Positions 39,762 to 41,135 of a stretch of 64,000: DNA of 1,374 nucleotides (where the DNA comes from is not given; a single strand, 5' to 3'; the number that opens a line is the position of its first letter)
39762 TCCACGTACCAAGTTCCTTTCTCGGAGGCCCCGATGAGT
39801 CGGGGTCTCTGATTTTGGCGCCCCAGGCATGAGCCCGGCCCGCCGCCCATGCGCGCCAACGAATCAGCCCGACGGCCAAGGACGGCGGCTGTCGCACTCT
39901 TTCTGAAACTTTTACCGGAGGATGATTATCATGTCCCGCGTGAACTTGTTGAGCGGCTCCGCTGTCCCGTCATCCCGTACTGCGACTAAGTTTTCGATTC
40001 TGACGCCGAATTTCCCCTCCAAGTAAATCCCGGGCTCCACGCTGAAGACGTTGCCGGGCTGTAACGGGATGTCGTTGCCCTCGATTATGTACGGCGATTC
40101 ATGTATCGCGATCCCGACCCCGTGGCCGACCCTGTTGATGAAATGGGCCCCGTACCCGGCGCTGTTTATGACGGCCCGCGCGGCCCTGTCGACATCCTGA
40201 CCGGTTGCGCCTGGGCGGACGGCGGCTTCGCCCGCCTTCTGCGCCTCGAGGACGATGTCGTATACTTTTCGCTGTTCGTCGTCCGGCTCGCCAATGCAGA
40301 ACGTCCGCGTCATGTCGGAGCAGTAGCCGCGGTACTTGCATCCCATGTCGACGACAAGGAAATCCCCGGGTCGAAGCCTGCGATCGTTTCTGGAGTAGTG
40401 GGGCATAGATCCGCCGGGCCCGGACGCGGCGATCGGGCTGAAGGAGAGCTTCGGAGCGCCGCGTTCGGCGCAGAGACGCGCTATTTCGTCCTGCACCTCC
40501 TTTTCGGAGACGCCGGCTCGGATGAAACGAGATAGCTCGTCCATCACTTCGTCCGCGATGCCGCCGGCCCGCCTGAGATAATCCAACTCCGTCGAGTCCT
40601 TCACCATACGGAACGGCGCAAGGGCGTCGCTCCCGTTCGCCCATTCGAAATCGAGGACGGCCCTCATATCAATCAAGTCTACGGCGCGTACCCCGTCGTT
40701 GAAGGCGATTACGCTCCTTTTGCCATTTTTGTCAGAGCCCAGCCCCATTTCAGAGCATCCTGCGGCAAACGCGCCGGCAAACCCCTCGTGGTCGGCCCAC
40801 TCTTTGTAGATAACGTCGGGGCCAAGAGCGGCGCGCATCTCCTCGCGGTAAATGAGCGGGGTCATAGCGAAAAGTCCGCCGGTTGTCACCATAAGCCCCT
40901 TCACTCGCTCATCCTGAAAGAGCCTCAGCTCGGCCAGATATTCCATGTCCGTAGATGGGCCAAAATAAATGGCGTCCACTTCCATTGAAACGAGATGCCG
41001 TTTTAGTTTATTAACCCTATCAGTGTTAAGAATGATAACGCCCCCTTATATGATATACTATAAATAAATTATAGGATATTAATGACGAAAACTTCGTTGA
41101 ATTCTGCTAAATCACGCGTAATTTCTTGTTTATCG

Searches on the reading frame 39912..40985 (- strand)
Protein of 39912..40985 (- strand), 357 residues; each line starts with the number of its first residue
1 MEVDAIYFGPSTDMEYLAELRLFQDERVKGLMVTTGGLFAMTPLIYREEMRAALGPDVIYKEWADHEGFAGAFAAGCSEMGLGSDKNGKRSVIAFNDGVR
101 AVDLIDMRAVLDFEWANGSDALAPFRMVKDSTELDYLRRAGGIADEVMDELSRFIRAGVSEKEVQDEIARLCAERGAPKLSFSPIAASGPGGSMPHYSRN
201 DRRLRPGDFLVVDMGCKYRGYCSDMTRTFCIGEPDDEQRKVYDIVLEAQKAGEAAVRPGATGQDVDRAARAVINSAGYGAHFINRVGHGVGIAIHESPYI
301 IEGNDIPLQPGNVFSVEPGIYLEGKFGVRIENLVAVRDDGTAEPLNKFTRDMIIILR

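Call 7: search_protein_families(library=ncbifam, proteins=[window:39912-40985:-])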
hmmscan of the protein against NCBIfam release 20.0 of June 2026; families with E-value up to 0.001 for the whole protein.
window:39912-40985:- (357 aa): 16 families
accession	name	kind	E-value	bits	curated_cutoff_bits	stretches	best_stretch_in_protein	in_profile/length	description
NF007310.0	PRK09795.1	equivalog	2.5e-60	204.2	393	1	122-346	121-349/361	aminopeptidase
NF040821.1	dipep_PepQ_Arch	equivalog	3.6e-56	190.7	630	1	120-353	114-346/346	Xaa-Pro dipeptidase PepQ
NF008131.0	PRK10879.1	equivalog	2.2e-30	105.8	465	1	124-268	169-314/438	Xaa-Pro aminopeptidase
NF038259.1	ectoine_DoeA_2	exception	8.8e-25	87.2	575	1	126-353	151-384/386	ectoine hydrolase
TIGR00500.1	met_pdase_I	equivalog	1.7e-24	86.7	171.35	1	128-322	3-205/247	type I methionyl aminopeptidase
NF008970.0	PRK12318.1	equivalog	2.4e-20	73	267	1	127-325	42-249/291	methionyl aminopeptidase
NF011720.0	PRK15173.1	subfamily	4.5e-20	71.9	420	1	94-353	85-340/343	peptidase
NF011173.0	PRK14575.1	equivalog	5.7e-20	71.7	850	1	94-353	148-403/406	putative peptidase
NF011174.0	PRK14576.1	subfamily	7.9e-20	71.1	487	1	123-352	172-401/405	putative endopeptidase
TIGR02993.1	ectoine_eutD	equivalog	1.7e-18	66.9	613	1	125-353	155-388/391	ectoine hydrolase DoeA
NF005583.0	PRK07281.1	equivalog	9.1e-12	44.8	445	1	216-321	128-236/286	methionyl aminopeptidase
NF009533.0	PRK12897.1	equivalog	1.4e-10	41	488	1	128-322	4-206/248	type I methionyl aminopeptidase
NF010133.0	PRK13607.1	equivalog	4.4e-10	39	339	1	121-273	154-305/443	Xaa-Pro dipeptidase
NF043017.1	DimsulpropLyDddP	equivalog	4.8e-09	35.5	600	1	55-351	135-439/443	dimethylsulfonioproprionate lyase DddP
TIGR00501.1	met_pdase_II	equivalog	9.7e-07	28.6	222.65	1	138-318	9-189/295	type II methionyl aminopeptidase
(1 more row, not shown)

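Call 9: find_related_loci(query=window:39912-40985:-, collection=genome_contigs, flank=4000)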
Query window:39912-40985:- (357 aa) in genome_contigs; peptide patterns used: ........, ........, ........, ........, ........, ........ (x = any residue, [..] = any of these).
101 stretches matched a pattern; 18 encode a relative of the query (tblastn E <= 1e-3); 18 distinct loci.
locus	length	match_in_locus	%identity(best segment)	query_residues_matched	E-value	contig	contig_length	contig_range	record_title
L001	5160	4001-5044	67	3-355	3e-157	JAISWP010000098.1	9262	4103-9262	MAG: Synergistaceae bacterium isolate Nc350_bin137 k119_3395425, whole genome shotgun sequence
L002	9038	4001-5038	43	3-355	1e-82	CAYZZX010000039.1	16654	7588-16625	MAG TPA_asm: uncultured Synergistaceae bacterium isolate binchicken_co59_710 genome assembly, contig: NODE_7649_length_1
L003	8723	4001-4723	44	114-355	5e-65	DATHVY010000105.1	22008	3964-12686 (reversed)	MAG TPA_asm: Planococcus sp. (in: firmicutes) isolate SMAG_U16145 k141_726253, whole genome shotgun sequence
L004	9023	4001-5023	37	4-355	3e-61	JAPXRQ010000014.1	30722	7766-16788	MAG: Thermomicrobiales bacterium isolate binned_ad_9.134 NODE_1655_length_30722_cov_1.917405, whole genome shotgun seque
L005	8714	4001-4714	45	117-355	3e-61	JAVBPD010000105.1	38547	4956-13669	MAG: Clostridiaceae bacterium isolate EPI_MAG_00128 c_000000020142, whole genome shotgun sequence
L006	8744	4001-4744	42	102-356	5e-59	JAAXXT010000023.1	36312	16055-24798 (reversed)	MAG: Erysipelotrichaceae bacterium isolate W9_Combined_metabat2_129 W9_Combined_metabat2_129_NODE_641, whole genome shot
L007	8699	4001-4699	43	122-355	4e-58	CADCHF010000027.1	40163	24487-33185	MAG: uncultured Coriobacteriaceae bacterium isolate RUG14646 genome assembly, contig: RUG14646_asm_27, whole genome shot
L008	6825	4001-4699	43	122-355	9e-58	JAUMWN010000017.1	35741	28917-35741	MAG: Coriobacteriales bacterium isolate S14M_St_47 NODE_86_length_35741_cov_9.712548, whole genome shotgun sequence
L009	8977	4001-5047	34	4-355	5e-57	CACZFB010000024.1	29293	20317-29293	MAG: uncultured Coriobacteriaceae bacterium isolate RUG12554 genome assembly, contig: RUG12554_asm_24, whole genome shot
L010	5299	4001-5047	36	4-355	4e-58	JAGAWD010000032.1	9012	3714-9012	MAG: Olsenella sp. isolate RGIG8828 Water_deer_Ileum.Co__c16079, whole genome shotgun sequence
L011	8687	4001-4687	43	126-355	1e-55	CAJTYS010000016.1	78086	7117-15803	MAG TPA_asm: uncultured Eubacteriales bacterium isolate MGBC119074 genome assembly, contig: MGBC119074.16, whole genome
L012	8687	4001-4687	43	126-355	3e-54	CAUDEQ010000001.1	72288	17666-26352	MAG TPA_asm: uncultured Firmicutes bacterium isolate ERR9578205_bin.23_MetaWRAP_v1.3_MAG genome assembly, contig: ERZ185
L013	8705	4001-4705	44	122-357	1e-51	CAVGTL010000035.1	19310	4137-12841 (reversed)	Succinivibrio sp. isolate G02651-L1_cleanbin_000021 genome assembly, contig: Spades_G02651-L1_contig_1844, whole genome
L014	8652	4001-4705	44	122-357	9e-52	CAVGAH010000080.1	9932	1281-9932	bacterium isolate G02622-L1_cleanbin_000010 genome assembly, contig: Spades_G02622-L1_contig_3126, whole genome shotgun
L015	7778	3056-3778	40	113-355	1e-46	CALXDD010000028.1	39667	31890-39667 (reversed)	MAG: uncultured Oscillospiraceae bacterium isolate BRZ_PD__bin97 genome assembly, contig: BRZ_PD__NODE_1264_length_39667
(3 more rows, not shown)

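Call 10: find_encoding_contigs(protein=window:39912-40985:-, flank=3000, max_places=10)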
Protein window:39912-40985:- (357 aa): 1 contig read that carries it; 1 place shown.
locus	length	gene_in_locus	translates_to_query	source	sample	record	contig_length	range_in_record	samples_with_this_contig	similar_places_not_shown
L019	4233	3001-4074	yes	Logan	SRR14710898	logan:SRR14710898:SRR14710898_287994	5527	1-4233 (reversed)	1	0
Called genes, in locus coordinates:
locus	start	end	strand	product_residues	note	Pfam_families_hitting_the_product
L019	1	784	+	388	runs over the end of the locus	PF00155:Aminotran_1_2, PF00266:Aminotran_5 (weak), PF01041:DegT_DnrJ_EryC1 (weak)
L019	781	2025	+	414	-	PF04073:tRNA_edit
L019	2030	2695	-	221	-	PF00072:Response_reg (weak), PF08279:HTH_11 (weak)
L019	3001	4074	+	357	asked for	PF00557:Peptidase_M24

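Call 18: find_related_loci(query=window:39912-40985:-, collection=metagenome_contigs, flank=3000)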
Query window:39912-40985:- (357 aa) in metagenome_contigs; peptide patterns used: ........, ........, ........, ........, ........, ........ (x = any residue, [..] = any of these).
125 stretches matched a pattern; 19 encode a relative of the query (tblastn E <= 1e-3); 19 distinct loci.
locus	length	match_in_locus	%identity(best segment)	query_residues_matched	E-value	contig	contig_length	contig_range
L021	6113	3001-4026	43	3-353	1e-84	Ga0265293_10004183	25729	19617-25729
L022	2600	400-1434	38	2-355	3e-71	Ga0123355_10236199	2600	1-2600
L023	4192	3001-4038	38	1-355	4e-69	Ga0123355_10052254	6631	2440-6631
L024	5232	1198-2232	39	2-355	1e-67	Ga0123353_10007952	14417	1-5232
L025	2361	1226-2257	37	3-355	1e-66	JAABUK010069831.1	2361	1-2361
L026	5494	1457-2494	37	3-357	5e-63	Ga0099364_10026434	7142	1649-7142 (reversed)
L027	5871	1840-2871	36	3-355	7e-61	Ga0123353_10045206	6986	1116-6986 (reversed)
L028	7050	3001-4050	36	4-355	7e-60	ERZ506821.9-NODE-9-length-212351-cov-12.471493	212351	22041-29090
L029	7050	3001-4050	36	4-355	7e-60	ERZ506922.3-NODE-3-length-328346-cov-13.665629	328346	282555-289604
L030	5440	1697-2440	41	102-356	1e-57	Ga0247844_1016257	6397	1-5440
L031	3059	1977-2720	41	102-356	8e-58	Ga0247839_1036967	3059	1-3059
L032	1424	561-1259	42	122-355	1e-59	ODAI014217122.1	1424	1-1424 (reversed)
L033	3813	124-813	42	125-355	6e-55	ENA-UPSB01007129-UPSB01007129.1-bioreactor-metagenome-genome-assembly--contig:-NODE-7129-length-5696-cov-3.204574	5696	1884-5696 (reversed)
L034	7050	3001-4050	36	4-355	7e-60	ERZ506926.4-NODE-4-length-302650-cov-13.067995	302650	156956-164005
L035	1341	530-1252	40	113-355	8e-49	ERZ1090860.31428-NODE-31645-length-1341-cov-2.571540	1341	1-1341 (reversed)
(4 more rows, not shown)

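Call 19: find_homologous_proteins(query=window:39912-40985:-, max_evalue=1e-60)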
Query window:39912-40985:- (357 aa): 1658 proteins with E <= 1e-60 among 8000 candidates; the best 120 are listed.
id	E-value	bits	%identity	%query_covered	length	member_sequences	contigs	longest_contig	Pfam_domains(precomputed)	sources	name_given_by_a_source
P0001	8.3e-229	777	100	96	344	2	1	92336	PF00557.30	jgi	jgi:Xaa-Pro aminopeptidase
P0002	8.6e-173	593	74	99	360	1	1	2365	PF01321.25,PF00557.30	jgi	jgi:Xaa-Pro aminopeptidase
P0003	1.6e-172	592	72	99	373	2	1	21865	PF00557.30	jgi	jgi:Xaa-Pro aminopeptidase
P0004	3.0e-172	591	73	99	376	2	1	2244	PF00557.30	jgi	jgi:Xaa-Pro aminopeptidase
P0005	3.2e-171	588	73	99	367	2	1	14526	PF01321.25,PF00557.30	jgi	jgi:Xaa-Pro aminopeptidase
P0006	2.0e-169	582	73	99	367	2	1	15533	PF01321.25,PF00557.30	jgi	jgi:Xaa-Pro aminopeptidase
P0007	1.2e-166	573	73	99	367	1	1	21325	PF01321.25,PF00557.30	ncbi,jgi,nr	ncbi:MAG: aminopeptidase P family protein [Synergistaceae bacterium]|jgi:Xaa-Pro aminopeptidase|nr:a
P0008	9.0e-166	570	71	99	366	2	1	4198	PF00557.30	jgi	jgi:Xaa-Pro aminopeptidase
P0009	4.1e-165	567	74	96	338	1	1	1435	PF00557.30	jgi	jgi:Xaa-Pro aminopeptidase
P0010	1.8e-164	565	70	99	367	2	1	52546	PF00557.30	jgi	jgi:Xaa-Pro aminopeptidase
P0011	7.6e-164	563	71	99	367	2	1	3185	PF01321.25,PF00557.30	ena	-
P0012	1.3e-159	549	68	99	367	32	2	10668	PF00557.30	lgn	-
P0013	2.7e-159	548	67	99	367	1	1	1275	PF01321.25,PF00557.30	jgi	-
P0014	2.1e-158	545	69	99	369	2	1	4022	PF00557.30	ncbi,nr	ncbi:MAG: aminopeptidase P family protein [Synergistaceae bacterium]|nr:aminopeptidase P family prot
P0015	1.3e-157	543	68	99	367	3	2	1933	PF01321.25,PF00557.30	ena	-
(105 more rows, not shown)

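Call 21: find_encoding_contigs(protein=P0003, flank=3000, max_places=3)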
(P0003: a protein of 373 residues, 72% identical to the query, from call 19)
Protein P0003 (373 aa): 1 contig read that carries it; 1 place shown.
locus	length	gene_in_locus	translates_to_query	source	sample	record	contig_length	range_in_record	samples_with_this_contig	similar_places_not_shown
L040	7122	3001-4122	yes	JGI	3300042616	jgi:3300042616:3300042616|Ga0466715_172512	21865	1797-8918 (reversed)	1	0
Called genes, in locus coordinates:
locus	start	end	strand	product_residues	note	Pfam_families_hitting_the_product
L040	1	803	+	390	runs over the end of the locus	PF00155:Aminotran_1_2, PF01041:DegT_DnrJ_EryC1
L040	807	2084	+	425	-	PF04073:tRNA_edit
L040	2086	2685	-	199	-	PF08279:HTH_11 (weak), PF24033:DUF7342 (faint)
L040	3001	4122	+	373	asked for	PF00557:Peptidase_M24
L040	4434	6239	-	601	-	PF00270:DEAD, PF00271:Helicase_C, PF16124:RecQ_Zn_bind, PF09382:RQC, PF00570:HRDC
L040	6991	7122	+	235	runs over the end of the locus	-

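Call 22: find_encoding_contigs(protein=P0005, flank=3000, max_places=3)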
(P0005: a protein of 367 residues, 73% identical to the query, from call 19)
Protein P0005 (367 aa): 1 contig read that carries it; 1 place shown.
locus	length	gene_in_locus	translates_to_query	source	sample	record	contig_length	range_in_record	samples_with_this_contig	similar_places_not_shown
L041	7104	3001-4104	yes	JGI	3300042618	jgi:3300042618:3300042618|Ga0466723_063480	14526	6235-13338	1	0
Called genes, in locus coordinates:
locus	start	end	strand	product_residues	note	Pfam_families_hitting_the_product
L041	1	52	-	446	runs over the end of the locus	PF01266:DAO (faint), PF07992:Pyr_redox_2, PF03721:UDPG_MGDP_dh_N (faint), PF13738:Pyr_redox_3, PF00070:Pyr_redox, PF02852:Pyr_redox_dim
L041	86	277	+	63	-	-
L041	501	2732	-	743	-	PF01640:Peptidase_C10, PF13620:CarboxypepD_reg (weak), PF13715:CarbopepD_reg_2 (faint)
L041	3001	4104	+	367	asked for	PF01321:Creatinase_N (weak), PF00557:Peptidase_M24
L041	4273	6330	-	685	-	PF00381:PTS-HPr, PF05524:PEP-utilisers_N, PF00391:PEP-utilizers, PF02896:PEP-utilizers_C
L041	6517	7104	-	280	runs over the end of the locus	-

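Call 23: find_encoding_contigs(protein=P0007, flank=3000, max_places=3)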
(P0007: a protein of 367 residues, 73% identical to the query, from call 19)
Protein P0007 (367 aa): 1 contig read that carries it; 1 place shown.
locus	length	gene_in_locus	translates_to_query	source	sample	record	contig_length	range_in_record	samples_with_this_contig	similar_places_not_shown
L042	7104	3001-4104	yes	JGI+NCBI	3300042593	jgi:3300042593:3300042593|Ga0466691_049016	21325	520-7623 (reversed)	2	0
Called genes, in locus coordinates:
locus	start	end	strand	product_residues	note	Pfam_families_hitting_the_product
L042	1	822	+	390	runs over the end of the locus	PF00155:Aminotran_1_2, PF01041:DegT_DnrJ_EryC1 (weak)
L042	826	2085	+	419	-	PF04073:tRNA_edit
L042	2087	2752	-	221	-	PF00072:Response_reg (weak), PF08279:HTH_11 (weak)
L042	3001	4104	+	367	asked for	PF01321:Creatinase_N (weak), PF00557:Peptidase_M24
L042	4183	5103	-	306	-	PF06414:Zeta_toxin (faint)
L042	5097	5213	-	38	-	-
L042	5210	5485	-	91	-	-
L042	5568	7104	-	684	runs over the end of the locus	PF07705:CARDB (faint)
